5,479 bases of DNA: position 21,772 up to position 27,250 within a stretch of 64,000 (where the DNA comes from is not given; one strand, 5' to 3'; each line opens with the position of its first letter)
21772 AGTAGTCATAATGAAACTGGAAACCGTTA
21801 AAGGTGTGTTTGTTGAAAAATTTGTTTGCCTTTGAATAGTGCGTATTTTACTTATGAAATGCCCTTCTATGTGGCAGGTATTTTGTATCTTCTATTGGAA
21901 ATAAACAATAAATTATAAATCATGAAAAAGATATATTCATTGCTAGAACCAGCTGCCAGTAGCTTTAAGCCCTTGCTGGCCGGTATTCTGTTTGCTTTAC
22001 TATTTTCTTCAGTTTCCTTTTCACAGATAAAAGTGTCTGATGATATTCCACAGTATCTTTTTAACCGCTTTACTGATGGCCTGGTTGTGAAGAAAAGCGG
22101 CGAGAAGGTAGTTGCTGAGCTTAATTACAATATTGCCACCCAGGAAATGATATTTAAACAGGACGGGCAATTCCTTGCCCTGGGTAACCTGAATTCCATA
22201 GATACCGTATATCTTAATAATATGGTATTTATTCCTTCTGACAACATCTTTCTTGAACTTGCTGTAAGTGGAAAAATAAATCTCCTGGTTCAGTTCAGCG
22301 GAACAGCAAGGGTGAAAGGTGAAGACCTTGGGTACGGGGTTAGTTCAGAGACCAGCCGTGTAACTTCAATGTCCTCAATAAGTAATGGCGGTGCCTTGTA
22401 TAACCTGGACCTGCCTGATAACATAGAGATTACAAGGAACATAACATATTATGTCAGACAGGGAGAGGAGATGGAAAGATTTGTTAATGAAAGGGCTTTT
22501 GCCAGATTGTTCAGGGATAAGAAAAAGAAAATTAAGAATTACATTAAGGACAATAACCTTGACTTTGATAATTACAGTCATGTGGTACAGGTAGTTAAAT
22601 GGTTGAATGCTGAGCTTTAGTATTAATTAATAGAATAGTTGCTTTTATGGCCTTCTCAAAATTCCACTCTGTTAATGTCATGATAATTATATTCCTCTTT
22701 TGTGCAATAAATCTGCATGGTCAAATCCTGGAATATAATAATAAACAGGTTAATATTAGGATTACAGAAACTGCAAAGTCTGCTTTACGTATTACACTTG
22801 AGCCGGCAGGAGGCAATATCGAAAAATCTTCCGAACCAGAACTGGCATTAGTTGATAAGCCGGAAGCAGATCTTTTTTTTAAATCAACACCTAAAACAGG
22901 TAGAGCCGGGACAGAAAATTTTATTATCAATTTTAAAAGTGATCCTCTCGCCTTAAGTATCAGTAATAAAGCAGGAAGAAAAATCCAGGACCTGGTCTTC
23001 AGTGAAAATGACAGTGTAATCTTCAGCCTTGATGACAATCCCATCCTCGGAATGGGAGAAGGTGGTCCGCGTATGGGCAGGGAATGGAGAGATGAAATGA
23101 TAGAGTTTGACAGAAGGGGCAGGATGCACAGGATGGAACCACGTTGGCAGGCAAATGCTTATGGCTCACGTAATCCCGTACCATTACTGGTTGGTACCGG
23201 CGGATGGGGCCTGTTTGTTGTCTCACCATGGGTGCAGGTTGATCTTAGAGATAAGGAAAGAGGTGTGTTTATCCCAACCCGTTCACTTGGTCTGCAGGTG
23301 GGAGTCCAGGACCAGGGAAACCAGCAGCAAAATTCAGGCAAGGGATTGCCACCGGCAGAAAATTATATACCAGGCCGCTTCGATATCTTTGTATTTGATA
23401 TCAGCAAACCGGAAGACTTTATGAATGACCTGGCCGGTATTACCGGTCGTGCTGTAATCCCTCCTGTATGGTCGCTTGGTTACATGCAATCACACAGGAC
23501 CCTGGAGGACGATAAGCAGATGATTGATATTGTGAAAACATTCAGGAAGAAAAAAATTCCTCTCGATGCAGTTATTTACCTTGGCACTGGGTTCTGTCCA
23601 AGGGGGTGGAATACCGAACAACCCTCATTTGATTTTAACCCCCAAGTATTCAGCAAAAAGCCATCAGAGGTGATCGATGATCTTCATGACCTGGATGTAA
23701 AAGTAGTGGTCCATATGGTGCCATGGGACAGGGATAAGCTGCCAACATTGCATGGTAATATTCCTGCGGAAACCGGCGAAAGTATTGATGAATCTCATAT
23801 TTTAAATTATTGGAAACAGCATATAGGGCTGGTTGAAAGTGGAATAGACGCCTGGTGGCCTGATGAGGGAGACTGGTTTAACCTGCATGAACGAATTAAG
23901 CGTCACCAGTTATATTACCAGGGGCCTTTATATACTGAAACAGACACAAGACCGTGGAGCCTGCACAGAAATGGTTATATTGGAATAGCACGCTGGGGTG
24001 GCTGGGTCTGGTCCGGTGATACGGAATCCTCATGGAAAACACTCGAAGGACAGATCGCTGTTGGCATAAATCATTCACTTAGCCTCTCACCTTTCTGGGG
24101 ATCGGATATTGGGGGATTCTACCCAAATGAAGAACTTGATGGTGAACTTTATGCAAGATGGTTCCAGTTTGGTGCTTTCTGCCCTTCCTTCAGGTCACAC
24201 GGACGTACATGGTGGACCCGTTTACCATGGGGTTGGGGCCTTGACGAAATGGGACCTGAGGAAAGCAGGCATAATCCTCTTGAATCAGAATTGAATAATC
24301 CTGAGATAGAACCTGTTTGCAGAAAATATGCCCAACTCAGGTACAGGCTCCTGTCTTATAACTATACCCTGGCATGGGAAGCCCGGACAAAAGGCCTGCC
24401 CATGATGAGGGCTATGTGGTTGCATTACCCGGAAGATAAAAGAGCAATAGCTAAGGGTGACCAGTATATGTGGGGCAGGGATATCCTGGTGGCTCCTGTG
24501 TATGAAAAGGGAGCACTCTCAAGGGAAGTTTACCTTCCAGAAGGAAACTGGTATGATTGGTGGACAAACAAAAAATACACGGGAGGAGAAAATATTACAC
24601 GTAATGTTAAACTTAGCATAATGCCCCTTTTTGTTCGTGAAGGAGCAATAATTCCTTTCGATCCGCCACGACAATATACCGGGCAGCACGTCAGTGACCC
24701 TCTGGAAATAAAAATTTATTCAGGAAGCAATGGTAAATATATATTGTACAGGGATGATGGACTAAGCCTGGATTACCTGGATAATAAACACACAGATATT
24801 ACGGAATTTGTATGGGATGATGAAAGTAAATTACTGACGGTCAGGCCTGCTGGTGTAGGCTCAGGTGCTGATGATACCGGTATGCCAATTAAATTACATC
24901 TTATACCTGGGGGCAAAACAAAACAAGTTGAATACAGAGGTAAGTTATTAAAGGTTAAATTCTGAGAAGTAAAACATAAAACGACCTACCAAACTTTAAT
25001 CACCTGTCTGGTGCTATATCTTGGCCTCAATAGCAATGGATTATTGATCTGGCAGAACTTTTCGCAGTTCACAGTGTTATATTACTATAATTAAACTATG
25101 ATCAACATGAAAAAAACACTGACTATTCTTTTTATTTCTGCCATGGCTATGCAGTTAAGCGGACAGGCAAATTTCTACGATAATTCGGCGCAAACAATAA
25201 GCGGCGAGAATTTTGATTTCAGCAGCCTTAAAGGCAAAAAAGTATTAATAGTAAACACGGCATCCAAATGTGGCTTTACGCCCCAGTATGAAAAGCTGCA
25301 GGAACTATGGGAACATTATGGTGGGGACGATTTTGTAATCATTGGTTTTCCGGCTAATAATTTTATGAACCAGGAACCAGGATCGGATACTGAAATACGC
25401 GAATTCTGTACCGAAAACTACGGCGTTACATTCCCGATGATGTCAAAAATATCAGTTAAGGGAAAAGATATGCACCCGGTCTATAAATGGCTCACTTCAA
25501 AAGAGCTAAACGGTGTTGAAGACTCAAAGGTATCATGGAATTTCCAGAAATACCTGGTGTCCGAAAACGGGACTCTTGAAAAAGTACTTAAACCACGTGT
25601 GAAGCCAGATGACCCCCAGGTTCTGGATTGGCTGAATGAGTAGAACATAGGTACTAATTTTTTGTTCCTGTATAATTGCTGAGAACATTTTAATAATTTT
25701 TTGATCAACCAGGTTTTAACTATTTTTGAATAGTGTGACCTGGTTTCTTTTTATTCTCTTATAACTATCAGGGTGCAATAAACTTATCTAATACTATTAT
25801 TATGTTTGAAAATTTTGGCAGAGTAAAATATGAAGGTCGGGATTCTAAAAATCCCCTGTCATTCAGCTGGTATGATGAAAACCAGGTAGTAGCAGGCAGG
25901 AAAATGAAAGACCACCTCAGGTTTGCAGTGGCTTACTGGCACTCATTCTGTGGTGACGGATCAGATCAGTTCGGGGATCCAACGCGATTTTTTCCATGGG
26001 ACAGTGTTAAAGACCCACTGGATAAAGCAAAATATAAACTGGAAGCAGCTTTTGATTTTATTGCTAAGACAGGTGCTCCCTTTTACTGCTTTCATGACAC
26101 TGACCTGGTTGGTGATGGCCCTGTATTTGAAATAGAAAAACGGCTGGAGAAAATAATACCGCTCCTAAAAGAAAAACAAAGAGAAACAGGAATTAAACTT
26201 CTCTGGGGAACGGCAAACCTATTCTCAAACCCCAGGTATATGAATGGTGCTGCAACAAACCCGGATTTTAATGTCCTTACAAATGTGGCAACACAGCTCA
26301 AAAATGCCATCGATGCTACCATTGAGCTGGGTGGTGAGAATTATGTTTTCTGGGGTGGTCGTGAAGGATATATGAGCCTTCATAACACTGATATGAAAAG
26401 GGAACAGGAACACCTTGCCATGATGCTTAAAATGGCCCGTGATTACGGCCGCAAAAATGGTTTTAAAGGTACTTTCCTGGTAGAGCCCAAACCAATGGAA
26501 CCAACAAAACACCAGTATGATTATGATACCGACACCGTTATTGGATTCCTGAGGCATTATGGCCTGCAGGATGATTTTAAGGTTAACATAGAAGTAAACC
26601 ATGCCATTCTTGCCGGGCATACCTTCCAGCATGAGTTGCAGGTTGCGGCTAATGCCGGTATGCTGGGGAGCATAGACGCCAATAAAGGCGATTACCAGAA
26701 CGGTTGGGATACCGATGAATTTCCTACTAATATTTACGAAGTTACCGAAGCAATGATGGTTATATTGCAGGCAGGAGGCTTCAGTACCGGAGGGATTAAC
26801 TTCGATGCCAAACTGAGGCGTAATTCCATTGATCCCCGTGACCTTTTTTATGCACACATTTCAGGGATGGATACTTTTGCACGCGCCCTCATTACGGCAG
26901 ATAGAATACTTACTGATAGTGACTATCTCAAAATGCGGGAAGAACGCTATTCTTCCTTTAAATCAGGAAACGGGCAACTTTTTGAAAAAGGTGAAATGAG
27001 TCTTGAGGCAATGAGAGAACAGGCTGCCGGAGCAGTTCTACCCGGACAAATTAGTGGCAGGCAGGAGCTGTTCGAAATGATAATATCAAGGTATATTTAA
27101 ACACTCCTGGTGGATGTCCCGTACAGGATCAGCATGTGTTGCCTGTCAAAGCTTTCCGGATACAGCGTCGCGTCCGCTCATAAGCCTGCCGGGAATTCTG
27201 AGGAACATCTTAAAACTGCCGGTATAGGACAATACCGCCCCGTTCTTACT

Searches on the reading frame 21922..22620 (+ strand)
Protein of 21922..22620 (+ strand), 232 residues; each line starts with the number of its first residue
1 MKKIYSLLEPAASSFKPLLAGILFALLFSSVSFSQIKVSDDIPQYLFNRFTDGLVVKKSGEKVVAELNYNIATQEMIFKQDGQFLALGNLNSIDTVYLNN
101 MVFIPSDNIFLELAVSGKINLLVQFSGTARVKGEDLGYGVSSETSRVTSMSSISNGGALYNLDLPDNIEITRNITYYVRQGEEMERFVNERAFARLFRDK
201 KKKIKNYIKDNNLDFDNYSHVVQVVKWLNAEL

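Call 6: search_protein_families(library=pfam, proteins=[window:21922-22620:+], max_evalue=0.01)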
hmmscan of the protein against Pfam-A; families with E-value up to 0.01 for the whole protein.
window:21922-22620:+ (232 aa): 0 families

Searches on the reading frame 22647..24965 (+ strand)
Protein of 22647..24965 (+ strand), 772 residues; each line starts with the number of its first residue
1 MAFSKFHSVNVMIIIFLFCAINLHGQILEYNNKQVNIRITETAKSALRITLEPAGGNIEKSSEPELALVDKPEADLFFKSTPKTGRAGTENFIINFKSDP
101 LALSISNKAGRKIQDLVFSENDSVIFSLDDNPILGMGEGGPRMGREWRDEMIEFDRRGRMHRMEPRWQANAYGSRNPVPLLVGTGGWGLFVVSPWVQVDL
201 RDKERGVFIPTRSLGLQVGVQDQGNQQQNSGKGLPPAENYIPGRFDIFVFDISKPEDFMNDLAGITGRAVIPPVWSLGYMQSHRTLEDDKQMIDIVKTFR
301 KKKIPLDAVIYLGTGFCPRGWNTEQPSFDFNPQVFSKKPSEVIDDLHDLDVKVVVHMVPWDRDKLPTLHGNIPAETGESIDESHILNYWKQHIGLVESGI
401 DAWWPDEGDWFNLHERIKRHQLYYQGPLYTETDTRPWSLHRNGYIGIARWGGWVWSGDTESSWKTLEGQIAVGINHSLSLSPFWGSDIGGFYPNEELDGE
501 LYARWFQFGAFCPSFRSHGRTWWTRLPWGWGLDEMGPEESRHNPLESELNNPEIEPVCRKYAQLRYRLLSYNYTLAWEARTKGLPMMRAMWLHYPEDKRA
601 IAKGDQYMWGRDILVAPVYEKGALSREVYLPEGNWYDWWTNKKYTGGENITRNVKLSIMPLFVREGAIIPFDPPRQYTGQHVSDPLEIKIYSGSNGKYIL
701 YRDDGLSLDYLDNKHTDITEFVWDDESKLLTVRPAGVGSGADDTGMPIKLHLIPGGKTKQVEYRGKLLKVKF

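Call 6: search_protein_families(library=pfam, proteins=[window:22647-24965:+], max_evalue=0.01)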
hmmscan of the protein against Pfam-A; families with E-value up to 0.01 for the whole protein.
window:22647-24965:+ (772 aa): 3 families
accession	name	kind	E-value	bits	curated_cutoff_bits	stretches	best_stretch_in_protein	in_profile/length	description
PF01055.32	Glyco_hydro_31_2nd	-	2.5e-48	165.5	23.5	1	271-575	3-328/328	Glycosyl hydrolases family 31 TIM-barrel domain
PF21365.3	Glyco_hydro_31_3rd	-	1.8e-31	108.8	24.4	1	583-669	1-87/87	Glycosyl hydrolase family 31 C-terminal domain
PF17137.9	DUF5110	-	1.3e-08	35.2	27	1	685-734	1-50/71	Domain of unknown function (DUF5110)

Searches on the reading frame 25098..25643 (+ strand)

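Call 29: search_protein_families(library=pfam, proteins=[window:25098-25643:+], max_evalue=0.001)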
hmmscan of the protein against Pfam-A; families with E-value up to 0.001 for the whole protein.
window:25098-25643:+ (181 aa): 1 family
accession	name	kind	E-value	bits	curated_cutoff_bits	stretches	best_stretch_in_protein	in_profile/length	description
PF00255.25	GSHPx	-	5.4e-40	135.8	27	1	26-132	1-107/108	Glutathione peroxidase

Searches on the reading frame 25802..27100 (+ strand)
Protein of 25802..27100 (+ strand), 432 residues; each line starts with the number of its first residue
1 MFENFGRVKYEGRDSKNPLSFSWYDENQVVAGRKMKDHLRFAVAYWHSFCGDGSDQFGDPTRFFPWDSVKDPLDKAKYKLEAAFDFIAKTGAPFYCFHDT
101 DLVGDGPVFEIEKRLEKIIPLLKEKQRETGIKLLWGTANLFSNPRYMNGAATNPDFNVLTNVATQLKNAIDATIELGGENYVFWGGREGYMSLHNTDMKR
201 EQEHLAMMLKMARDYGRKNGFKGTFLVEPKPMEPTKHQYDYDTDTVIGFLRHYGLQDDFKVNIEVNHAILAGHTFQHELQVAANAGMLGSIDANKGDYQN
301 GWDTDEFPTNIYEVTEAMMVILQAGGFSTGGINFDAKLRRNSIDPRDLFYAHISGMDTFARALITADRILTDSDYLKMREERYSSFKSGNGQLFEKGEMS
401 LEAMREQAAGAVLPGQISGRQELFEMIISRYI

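Call 29: search_protein_families(library=pfam, proteins=[window:25802-27100:+], max_evalue=0.001)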
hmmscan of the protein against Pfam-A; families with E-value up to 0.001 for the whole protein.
window:25802-27100:+ (432 aa): 1 family
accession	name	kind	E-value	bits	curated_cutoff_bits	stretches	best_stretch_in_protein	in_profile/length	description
PF01261.30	AP_endonuc_2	-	1.8e-06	28.3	31.1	1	119-280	30-174/249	Xylose isomerase-like TIM barrel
